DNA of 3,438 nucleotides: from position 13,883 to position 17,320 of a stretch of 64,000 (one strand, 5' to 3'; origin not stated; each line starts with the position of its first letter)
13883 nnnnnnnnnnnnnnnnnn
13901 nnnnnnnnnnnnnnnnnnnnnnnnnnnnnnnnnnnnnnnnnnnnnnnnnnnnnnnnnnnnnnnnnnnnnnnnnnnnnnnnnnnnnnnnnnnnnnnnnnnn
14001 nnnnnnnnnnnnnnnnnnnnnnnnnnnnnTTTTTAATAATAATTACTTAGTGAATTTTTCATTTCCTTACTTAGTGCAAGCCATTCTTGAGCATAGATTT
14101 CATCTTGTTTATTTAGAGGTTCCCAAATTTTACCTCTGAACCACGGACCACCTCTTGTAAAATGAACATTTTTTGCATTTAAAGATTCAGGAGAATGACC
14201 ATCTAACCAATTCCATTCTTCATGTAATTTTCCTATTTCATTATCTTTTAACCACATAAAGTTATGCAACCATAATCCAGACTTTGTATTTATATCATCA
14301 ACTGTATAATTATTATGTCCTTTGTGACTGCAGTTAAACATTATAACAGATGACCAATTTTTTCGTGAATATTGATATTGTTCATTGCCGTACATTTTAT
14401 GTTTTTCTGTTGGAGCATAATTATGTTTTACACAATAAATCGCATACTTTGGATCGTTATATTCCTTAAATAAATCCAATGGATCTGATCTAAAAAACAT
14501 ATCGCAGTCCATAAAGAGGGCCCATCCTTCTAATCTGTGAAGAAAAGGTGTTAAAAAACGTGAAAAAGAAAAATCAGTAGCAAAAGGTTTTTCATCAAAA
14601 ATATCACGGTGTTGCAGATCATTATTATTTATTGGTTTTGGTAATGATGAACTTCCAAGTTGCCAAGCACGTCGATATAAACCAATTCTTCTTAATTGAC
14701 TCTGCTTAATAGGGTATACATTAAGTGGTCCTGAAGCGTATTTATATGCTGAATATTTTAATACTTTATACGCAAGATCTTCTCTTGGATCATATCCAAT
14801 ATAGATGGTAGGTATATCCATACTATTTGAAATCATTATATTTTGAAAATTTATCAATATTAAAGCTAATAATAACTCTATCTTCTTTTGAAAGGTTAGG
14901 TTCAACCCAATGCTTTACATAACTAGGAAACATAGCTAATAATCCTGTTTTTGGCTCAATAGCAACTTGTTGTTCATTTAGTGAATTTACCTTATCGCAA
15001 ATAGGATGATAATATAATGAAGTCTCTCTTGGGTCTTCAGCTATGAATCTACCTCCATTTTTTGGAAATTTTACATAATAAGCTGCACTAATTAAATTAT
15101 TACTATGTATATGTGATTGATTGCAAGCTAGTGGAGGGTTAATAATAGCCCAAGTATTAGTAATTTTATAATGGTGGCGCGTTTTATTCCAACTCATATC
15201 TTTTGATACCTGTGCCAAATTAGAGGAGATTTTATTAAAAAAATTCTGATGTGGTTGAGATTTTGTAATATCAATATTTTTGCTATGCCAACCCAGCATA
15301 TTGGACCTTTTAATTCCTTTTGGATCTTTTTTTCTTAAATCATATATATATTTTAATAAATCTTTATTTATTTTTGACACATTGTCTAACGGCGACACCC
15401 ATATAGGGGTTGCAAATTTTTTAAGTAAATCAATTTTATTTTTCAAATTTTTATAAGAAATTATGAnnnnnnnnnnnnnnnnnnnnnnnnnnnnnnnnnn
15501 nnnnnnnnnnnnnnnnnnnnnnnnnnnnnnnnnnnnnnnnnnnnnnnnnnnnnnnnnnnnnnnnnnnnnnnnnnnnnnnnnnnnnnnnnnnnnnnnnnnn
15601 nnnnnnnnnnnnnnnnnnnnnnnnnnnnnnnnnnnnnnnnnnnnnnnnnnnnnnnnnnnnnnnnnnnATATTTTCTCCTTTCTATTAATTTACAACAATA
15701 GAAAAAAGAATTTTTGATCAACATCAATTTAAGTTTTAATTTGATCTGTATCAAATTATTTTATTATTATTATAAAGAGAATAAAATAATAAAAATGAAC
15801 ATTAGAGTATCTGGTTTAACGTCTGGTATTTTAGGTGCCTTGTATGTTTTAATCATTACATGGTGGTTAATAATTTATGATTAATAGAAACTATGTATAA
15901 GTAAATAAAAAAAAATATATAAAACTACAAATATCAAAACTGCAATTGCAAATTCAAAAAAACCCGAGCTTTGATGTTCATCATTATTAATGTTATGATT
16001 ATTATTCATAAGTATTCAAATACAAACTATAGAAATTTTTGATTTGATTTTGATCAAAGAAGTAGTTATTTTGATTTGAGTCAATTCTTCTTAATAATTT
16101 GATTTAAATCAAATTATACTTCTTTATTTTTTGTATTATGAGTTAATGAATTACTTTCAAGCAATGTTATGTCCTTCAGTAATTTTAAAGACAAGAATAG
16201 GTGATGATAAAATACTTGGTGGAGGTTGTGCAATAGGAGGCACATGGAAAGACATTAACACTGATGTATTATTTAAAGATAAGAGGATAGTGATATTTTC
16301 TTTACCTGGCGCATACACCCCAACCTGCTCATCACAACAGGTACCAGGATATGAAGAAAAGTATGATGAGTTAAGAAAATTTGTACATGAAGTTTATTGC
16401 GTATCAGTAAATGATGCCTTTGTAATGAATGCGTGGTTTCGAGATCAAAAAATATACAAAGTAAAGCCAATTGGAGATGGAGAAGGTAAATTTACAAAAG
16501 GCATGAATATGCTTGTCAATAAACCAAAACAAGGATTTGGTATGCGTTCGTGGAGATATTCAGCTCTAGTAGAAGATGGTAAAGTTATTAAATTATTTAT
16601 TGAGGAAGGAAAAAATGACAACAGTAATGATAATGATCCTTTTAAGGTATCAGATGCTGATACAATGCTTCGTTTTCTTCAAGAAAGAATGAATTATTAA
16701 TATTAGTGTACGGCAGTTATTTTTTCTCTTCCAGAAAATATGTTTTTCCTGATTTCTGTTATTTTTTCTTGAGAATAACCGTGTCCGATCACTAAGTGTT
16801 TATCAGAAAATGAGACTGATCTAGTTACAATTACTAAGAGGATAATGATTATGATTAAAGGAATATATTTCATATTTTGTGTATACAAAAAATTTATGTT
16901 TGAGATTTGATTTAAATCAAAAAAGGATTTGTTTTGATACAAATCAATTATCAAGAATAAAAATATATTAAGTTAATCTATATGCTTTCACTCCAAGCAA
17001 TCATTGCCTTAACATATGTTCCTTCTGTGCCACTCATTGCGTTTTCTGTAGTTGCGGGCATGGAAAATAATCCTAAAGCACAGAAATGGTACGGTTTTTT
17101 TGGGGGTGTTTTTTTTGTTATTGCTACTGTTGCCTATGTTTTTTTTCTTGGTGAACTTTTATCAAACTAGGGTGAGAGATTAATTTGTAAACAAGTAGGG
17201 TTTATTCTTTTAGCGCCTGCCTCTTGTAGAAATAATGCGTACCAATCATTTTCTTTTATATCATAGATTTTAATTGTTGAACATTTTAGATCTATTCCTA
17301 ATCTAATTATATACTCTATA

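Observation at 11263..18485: Thirteen FNR-type boxes (TTGAT-N4-ATCAA) in about 6.5 kb: a compact low-oxygen/NO regulon island with its own FnrL-type regulator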

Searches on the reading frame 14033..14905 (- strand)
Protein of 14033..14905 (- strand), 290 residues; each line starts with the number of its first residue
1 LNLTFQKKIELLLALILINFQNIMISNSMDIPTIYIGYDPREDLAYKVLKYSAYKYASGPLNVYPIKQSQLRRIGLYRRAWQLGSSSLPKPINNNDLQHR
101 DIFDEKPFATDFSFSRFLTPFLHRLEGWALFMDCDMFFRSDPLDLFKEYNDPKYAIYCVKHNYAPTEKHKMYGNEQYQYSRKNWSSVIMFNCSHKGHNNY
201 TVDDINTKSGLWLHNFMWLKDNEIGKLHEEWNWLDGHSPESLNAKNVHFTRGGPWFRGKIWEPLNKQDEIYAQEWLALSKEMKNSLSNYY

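Call 10: search_protein_families(library=pfam, proteins=[window:14033-14905:-], max_evalue=0.01)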
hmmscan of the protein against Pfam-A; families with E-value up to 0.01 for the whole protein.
window:14033-14905:- (290 aa): 0 families

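Call 11: search_protein_families(library=ncbifam, proteins=[window:14033-14905:-], max_evalue=0.01)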
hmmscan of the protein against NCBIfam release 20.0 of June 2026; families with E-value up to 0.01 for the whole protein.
window:14033-14905:- (290 aa): 0 families

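Call 70: search_solved_structures(query=window:14033-14824:-, max_evalue=1)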
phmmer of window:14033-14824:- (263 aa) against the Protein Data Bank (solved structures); distinct sequences matched with E-value up to 1: 0.

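Call 75: find_homologous_proteins(query=window:14033-14821:-, max_evalue=0.001)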
Query window:14033-14821:- (262 aa): 718 proteins with E <= 0.001 among 791 candidates; the best 120 are listed.
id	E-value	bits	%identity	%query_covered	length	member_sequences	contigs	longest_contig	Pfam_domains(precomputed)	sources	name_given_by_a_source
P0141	1.8e-178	610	98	99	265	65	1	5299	-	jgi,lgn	-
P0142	1.8e-153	528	84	97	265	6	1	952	-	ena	-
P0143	1.3e-151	522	83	97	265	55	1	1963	-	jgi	-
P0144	1.1e-147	509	80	98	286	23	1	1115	-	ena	-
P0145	1.9e-146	505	97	83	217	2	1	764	-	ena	-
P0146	8.1e-142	490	77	97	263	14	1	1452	-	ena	-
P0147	1.0e-140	486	76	97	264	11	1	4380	-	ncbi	-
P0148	7.3e-140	483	77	97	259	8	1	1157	-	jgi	jgi:hypothetical protein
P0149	8.1e-140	483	77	98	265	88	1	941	-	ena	-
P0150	1.4e-138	479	77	99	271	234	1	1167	-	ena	-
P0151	1.8e-137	476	74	98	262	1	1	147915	-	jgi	jgi:hypothetical protein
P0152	2.2e-137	475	75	98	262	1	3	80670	-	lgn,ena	-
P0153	3.1e-137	475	74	99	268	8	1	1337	-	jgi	-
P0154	1.6e-136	472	75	97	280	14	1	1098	-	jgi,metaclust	metaclust:\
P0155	2.0e-135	469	73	98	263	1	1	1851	-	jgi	jgi:hypothetical protein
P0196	5.3e-86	307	54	98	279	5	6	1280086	-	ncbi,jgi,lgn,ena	-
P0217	3.3e-82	294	52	96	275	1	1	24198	-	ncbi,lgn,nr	ncbi:MAG: hypothetical protein BMS9Abin26_1593 [Gammaproteobacteria bacterium]|nr:MAG: hypothetical 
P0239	2.5e-79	285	51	97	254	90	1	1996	PF01501.27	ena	-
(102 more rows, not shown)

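Call 78: search_protein_families(library=pfam, alignment_id=A5, max_evalue=0.01)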
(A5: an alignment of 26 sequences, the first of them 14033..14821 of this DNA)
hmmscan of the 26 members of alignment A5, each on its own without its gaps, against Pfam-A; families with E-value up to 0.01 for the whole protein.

A. member 1, window:14033-14821:- (262 aa): 0 families

B. families by the number of members that match (of 26 scanned): 2 families
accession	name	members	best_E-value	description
PF01501.26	Glyco_transf_8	2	5.2e-06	Glycosyl transferase family 8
PF03407.22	Nucleotid_trans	1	0.0044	Nucleotide-diphospho-sugar transferase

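Call 79: find_encoding_contigs(protein=P0196, flank=4000, max_places=3)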
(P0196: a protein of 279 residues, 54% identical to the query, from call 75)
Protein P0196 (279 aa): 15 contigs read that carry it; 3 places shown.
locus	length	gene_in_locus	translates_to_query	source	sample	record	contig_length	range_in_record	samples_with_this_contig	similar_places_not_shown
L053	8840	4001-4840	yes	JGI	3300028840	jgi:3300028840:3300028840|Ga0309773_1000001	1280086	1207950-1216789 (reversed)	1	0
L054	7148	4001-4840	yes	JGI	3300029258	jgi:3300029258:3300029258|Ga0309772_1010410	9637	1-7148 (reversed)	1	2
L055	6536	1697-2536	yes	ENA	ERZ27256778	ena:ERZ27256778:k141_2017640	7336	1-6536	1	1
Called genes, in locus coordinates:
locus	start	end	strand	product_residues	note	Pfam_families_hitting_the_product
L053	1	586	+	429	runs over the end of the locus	PF03063:Prismane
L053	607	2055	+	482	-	-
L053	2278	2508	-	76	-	-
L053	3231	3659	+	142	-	PF01322:Cytochrom_C_2 (weak)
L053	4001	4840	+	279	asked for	-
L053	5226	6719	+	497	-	PF09778:Guanylate_cyc_2 (faint), PF13529:Peptidase_C39_2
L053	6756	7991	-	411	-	PF01694:Rhomboid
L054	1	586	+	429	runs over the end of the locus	PF03063:Prismane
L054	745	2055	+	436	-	-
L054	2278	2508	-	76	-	-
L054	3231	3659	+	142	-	PF01322:Cytochrom_C_2 (weak)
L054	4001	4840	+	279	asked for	-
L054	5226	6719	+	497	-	PF09778:Guanylate_cyc_2 (faint), PF13529:Peptidase_C39_2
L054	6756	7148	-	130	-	?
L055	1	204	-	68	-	?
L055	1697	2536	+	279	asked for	-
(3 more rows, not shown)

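Call 80: find_encoding_contigs(protein=P0217, flank=4000, max_places=2)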
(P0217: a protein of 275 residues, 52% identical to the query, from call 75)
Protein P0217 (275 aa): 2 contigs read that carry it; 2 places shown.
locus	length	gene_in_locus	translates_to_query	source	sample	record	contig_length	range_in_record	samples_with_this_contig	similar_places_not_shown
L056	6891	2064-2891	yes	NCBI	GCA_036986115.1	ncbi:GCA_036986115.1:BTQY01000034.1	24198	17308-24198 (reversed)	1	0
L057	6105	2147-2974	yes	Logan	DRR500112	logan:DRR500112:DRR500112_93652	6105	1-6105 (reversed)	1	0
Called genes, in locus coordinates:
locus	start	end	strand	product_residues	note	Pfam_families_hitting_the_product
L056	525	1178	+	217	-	PF12804:NTP_transf_3 (faint), PF09837:DUF2064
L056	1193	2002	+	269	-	PF01209:Ubie_methyltran, PF13489:Methyltransf_23 (weak), PF01135:PCMT, PF06325:PrmA, PF13847:Methyltransf_31, PF08241:Methyltransf_11, PF08242:Methyltransf_12, PF13649:Methyltransf_25, +1 more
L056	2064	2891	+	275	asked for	-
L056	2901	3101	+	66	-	-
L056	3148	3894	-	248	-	PF00578:AhpC-TSA, PF08534:Redoxin, PF00462:Glutaredoxin, PF13417:GST_N_3, PF13409:GST_N_2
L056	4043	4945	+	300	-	PF00126:HTH_1, PF03466:LysR_substrate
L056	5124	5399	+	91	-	-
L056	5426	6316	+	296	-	PF02567:PhzC-PhzF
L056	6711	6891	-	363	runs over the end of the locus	PF00149:Metallophos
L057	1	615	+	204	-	?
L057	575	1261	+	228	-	PF09837:DUF2064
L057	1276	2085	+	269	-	PF01209:Ubie_methyltran, PF13489:Methyltransf_23 (weak), PF01135:PCMT, PF06325:PrmA, PF13847:Methyltransf_31, PF08241:Methyltransf_11, PF08242:Methyltransf_12, PF13649:Methyltransf_25, +1 more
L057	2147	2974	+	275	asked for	-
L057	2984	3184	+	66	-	-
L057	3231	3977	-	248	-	PF00578:AhpC-TSA, PF08534:Redoxin, PF00462:Glutaredoxin, PF13417:GST_N_3, PF13409:GST_N_2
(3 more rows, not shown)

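Call 82: predict_structure(alignment_id=A5)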
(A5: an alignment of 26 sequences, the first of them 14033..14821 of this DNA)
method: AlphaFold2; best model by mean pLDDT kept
length: 262 residues; sequences in the alignment: 26
mean_pLDDT: 83.6   pTM: 0.84
mean pLDDT of the five models: 83.6, 82.7, 80.6, 79.6, 79.5
residues with pLDDT >= 90: 115; 70-90: 106; 50-70: 37; < 50: 4
segments of 3 or more residues with pLDDT < 50: 83-85
pLDDT, mean of each block of 10 residues (from residue 1): 87 89 98 91 79 70 68 72 52 75 92 97 95 76 69 71 92 82 81 93 91 95 87 89 98 90 55
secondary structure, 60 per line:
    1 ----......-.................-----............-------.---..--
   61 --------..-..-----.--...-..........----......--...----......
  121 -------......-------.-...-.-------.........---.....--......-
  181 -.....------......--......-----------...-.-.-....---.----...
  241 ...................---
elements in order: E5-10 H12-28 E34-39 H40-45 H86-95 E100-105 E108-110 H115-120 E128-133 E155-163 H167-171 H174-179 H182-186 E196-198 H201-204 E218-220 H238-259

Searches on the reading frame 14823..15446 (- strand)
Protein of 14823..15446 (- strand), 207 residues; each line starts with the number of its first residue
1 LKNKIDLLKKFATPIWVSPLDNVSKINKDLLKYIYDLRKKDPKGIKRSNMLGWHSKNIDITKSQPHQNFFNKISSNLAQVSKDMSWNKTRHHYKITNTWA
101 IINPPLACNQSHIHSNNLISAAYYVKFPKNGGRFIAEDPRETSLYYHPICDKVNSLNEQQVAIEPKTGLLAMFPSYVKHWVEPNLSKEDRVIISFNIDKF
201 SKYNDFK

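Call 10: search_protein_families(library=pfam, proteins=[window:14823-15446:-], max_evalue=0.01)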
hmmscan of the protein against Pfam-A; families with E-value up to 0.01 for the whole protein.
window:14823-15446:- (207 aa): 2 families
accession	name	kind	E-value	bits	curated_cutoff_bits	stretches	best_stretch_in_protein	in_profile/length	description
PF13759.12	2OG-FeII_Oxy_5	-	1.3e-22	80.5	27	1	98-196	2-101/101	Putative 2OG-Fe(II) oxygenase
PF13640.12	2OG-FeII_Oxy_3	-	0.00065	21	27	1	115-197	26-97/98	2OG-Fe(II) oxygenase superfamily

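Call 11: search_protein_families(library=ncbifam, proteins=[window:14823-15446:-], max_evalue=0.01)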
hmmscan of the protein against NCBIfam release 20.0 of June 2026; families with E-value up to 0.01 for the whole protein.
window:14823-15446:- (207 aa): 1 family
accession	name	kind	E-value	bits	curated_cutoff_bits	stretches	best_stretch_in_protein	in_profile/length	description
TIGR02466.1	TIGR02466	subfamily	2.6e-34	118.8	62.5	1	11-198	4-199/201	TIGR02466 family protein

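Call 71: search_solved_structures(query=window:14823-15446:-, max_evalue=1)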
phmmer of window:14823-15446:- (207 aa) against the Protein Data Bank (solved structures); distinct sequences matched with E-value up to 1: 3.
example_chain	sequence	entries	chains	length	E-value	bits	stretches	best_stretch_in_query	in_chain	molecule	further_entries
3bvc_A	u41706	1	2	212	7.7e-12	48.7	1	71-197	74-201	Uncharacterized protein Ism_01780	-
2rg4_A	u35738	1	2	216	6.9e-11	45.6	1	71-197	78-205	Uncharacterized protein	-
4atg_A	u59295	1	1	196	0.35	13.9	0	21-43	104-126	TAF6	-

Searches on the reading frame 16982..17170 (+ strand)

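Call 10: search_protein_families(library=pfam, proteins=[window:16982-17170:+], max_evalue=0.01)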
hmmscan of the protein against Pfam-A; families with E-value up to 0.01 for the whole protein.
window:16982-17170:+ (62 aa): 0 families

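Call 11: search_protein_families(library=ncbifam, proteins=[window:16982-17170:+], max_evalue=0.01)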
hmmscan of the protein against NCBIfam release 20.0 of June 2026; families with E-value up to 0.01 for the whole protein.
window:16982-17170:+ (62 aa): 1 family
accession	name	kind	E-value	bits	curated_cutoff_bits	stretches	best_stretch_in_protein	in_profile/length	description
NF002586.0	PRK02237.1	equivalog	0.0096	16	114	1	8-50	34-75/109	YnfA family protein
